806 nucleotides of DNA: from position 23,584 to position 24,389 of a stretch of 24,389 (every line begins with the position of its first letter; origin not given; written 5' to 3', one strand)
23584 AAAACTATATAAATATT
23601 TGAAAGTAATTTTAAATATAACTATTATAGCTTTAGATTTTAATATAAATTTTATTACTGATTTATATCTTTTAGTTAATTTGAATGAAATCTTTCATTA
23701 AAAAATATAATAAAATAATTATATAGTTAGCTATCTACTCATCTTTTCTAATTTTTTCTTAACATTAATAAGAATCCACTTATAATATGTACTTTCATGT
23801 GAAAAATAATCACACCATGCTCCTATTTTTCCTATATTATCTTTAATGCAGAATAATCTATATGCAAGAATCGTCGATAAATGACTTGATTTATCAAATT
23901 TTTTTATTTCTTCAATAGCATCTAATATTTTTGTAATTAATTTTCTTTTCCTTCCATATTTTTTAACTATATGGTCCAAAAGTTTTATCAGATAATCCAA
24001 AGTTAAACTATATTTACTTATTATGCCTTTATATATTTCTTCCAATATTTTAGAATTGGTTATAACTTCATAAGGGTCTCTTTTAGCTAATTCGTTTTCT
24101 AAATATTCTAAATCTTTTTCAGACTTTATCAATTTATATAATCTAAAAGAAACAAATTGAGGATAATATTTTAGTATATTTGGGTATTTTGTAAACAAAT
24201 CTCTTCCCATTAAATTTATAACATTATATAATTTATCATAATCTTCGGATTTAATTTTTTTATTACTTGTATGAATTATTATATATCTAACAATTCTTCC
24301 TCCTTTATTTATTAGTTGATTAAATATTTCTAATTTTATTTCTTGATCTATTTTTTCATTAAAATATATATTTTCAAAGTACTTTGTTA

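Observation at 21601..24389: Uncharacterised three-gene cluster: helical 276-aa protein + HExxH (ImmA/IrrE-like) 326-aa protein, convergent with an orphan of at least 219 aa - candidate novel system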

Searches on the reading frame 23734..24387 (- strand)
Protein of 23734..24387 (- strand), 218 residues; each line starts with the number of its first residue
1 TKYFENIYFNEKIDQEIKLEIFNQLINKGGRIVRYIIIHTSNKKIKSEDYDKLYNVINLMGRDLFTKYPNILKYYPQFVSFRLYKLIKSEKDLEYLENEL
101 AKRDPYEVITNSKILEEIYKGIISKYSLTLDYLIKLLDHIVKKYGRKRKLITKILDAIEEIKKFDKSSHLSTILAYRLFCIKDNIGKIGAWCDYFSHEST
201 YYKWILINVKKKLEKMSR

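Call 6: search_protein_families(library=pfam, proteins=[window:23734-24387:-], max_evalue=1)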
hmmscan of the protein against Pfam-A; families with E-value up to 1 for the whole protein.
window:23734-24387:- (218 aa): 1 family
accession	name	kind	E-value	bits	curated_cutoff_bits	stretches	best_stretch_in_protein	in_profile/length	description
PF14676.12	FANCI_S2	-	0.14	12.7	37.8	1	109-159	50-101/156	FANCI solenoid 2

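Call 11: search_protein_families(library=ncbifam, proteins=[window:23734-24387:-], max_evalue=1)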
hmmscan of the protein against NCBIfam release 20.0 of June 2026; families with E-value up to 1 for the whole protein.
window:23734-24387:- (218 aa): 1 family
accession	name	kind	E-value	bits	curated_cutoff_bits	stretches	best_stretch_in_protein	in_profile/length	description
NF040813.1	pro_dh_Thprot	equivalog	0.087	11.9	600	1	25-100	53-129/362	D-proline dehydrogenase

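Call 12: search_protein_families(library=phrogs, proteins=[window:23734-24387:-], max_evalue=1)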
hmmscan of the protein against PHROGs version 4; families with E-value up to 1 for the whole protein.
window:23734-24387:- (218 aa): 3 families
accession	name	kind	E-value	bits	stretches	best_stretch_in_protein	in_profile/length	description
phrog_3964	-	unknown function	0.038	13.3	1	95-199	79-182/779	-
phrog_18497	-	unknown function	0.27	12.3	0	131-162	18-49/64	-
phrog_13458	-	unknown function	0.3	12.1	1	112-155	6-49/133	-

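Call 13: search_protein_families(library=padloc, proteins=[window:23734-24387:-], max_evalue=1)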
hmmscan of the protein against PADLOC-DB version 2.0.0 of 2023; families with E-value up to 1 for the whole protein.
window:23734-24387:- (218 aa): 0 families

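Call 27: find_homologous_proteins(query=window:23734-24387:-, max_evalue=0.01)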
Query window:23734-24387:- (218 aa): 14 proteins with E <= 0.01 among 489 candidates.
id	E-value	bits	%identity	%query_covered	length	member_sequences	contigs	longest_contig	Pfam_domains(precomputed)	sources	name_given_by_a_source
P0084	1.0e-119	416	90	100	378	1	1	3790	-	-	-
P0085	2.6e-118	411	89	100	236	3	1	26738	-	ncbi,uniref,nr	ncbi:hypothetical protein DDW05_01355 [Candidatus Nanobsidianus stetteri]|uniref:Uncharacterized pro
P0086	1.2e-116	406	89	100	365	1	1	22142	-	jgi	jgi:hypothetical protein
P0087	3.4e-113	395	85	100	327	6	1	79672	-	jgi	-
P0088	2.1e-88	314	73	100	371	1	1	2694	-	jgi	jgi:hypothetical protein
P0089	1.2e-80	288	86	72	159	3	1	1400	-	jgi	jgi:hypothetical protein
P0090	4.5e-79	283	84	73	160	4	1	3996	-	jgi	jgi:hypothetical protein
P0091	8.5e-78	279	68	100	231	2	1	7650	-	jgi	jgi:hypothetical protein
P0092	3.9e-59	218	88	56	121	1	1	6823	-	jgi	-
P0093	8.5e-58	214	85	55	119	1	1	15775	-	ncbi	ncbi:MAG: hypothetical protein RXO36_02800 [Candidatus Nanopusillus acidilobi]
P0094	6.7e-50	188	62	73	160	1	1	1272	-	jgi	jgi:hypothetical protein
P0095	5.4e-31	126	86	35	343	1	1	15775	-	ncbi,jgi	ncbi:MAG: hypothetical protein RXO36_02805 [Candidatus Nanopusillus acidilobi]|jgi:hypothetical prot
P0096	1.3e-28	118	90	31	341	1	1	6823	-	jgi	-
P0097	5.7e-17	80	86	23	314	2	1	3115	-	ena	-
